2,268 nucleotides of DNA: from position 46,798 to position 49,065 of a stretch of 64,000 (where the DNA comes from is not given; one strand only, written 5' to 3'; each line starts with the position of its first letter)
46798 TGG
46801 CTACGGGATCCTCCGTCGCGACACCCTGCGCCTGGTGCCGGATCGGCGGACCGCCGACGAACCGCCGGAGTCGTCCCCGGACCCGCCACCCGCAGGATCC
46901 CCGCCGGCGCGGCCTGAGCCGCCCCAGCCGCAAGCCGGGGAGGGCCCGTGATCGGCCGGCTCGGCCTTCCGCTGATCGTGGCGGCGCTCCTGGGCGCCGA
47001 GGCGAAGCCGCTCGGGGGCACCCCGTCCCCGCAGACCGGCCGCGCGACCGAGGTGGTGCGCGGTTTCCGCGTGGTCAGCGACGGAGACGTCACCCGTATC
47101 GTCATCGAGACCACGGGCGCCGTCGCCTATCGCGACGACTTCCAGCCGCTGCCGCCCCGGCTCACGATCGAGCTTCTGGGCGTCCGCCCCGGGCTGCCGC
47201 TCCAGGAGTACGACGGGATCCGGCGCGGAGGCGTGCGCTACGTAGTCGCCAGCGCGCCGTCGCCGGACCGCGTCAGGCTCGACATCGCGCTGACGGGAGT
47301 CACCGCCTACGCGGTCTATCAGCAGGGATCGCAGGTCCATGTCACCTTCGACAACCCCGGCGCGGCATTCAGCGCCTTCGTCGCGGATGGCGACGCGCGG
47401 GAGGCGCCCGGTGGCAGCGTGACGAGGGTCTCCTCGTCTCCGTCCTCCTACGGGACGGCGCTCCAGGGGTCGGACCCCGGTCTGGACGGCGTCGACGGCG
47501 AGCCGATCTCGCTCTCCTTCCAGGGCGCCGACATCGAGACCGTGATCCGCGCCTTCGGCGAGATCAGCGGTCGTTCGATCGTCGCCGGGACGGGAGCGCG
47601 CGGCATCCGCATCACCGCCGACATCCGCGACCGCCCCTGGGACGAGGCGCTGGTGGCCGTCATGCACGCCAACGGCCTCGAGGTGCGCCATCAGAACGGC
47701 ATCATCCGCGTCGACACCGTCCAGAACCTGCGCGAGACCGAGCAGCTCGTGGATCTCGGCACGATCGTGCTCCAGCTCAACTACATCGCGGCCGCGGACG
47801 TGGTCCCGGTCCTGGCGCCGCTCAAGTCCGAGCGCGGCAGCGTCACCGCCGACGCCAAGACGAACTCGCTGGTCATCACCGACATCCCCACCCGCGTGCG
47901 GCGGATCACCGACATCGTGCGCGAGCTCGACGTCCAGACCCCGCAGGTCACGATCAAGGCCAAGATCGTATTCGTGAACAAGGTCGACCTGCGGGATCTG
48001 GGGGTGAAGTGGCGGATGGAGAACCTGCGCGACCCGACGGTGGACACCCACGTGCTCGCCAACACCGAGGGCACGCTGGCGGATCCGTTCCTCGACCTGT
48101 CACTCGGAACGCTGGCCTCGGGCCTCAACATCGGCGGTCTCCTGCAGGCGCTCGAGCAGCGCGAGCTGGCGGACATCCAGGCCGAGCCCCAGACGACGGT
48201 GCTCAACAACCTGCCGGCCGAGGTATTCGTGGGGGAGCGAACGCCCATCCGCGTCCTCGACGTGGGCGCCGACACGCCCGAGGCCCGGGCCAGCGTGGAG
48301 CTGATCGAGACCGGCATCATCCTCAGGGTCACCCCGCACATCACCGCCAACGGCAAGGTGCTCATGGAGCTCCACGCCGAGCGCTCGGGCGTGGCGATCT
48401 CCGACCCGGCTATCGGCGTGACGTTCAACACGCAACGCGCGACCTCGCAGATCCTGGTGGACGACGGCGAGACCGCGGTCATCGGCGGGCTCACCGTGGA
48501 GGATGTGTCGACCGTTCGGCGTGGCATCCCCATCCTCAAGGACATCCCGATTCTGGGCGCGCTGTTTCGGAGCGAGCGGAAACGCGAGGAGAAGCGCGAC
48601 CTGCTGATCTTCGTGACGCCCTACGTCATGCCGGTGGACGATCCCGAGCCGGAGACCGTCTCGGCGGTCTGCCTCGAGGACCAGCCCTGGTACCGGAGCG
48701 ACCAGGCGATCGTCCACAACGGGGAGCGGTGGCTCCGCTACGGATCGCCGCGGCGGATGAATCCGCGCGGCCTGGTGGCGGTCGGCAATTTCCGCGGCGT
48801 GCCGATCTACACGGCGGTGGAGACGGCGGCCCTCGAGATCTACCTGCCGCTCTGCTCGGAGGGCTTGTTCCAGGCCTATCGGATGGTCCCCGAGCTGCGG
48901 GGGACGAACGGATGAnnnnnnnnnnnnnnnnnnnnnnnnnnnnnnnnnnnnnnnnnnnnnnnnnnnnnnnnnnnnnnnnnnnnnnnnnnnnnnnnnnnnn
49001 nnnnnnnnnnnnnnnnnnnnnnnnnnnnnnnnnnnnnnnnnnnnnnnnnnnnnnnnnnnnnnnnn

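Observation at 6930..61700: All predicted signal-peptidase-I substrates in the window have Gln at +1 (Q-rule), and the matching QC gene is present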

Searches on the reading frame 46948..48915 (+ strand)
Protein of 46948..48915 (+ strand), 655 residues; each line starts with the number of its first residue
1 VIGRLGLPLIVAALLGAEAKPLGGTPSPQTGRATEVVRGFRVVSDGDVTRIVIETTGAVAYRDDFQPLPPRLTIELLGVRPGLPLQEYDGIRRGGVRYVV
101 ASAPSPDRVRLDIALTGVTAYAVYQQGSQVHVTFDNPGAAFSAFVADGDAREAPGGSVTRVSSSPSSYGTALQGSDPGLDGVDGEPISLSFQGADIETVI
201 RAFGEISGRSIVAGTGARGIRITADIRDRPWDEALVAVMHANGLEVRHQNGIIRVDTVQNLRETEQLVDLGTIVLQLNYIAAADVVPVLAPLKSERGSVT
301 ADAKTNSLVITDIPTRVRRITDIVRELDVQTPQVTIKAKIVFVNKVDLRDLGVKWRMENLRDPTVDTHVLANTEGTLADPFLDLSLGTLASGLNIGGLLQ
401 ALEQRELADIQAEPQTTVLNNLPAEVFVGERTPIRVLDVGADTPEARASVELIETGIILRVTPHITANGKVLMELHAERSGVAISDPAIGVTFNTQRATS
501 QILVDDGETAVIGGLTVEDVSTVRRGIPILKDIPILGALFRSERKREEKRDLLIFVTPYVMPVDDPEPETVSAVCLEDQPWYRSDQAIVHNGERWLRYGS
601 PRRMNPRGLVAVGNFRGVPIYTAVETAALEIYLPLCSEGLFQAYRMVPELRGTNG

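Call 8: search_protein_families(library=pfam, proteins=[window:46948-48915:+])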
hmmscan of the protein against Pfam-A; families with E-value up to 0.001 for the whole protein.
window:46948-48915:+ (655 aa): 4 families
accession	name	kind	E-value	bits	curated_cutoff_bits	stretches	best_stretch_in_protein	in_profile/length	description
PF00263.26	Secretin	-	1.1e-41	142.7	27.5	1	401-561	1-168/169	Bacterial type II and III secretion system protein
PF03958.22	Secretin_N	-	2e-15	57.2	28.2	1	273-333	2-69/69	Bacterial type II/III secretion system short domain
PF11741.13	AMIN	-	2.2e-07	31.3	20.5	1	41-127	3-90/101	AMIN domain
PF21305.2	type_II_gspD_N0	-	0.00018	21.7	27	0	189-255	1-71/71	GspD-like, N0 domain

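Call 39: find_related_loci(query=window:46948-48915:+, collection=metagenome_contigs, flank=10000)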
Query window:46948-48915:+ (655 aa) in metagenome_contigs; peptide patterns used: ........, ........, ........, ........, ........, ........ (x = any residue, [..] = any of these).
165 stretches matched a pattern; 16 encode a relative of the query (tblastn E <= 1e-3); 16 distinct loci.
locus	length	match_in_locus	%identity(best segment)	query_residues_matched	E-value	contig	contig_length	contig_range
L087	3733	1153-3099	83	3-655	0e+0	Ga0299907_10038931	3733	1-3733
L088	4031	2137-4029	85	21-654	0e+0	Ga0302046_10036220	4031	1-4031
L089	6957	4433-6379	82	3-655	0e+0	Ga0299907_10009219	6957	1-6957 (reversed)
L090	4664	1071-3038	70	9-655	0e+0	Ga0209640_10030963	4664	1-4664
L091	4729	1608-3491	71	37-655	0e+0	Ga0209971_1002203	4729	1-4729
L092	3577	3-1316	88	218-655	0e+0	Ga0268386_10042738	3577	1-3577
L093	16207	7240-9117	72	29-655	0e+0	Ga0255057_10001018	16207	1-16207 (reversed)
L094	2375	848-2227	77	196-655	0e+0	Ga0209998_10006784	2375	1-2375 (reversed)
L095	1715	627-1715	61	7-367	3e-142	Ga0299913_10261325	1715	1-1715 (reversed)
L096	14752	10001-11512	26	96-561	4e-35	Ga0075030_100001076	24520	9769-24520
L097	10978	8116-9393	27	181-561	8e-35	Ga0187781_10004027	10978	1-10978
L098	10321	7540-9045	25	96-561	2e-34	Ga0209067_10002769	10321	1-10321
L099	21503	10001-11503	26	96-561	3e-36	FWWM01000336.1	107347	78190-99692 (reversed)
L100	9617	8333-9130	27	96-354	3e-22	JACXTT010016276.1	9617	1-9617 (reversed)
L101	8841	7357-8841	26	96-549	4e-21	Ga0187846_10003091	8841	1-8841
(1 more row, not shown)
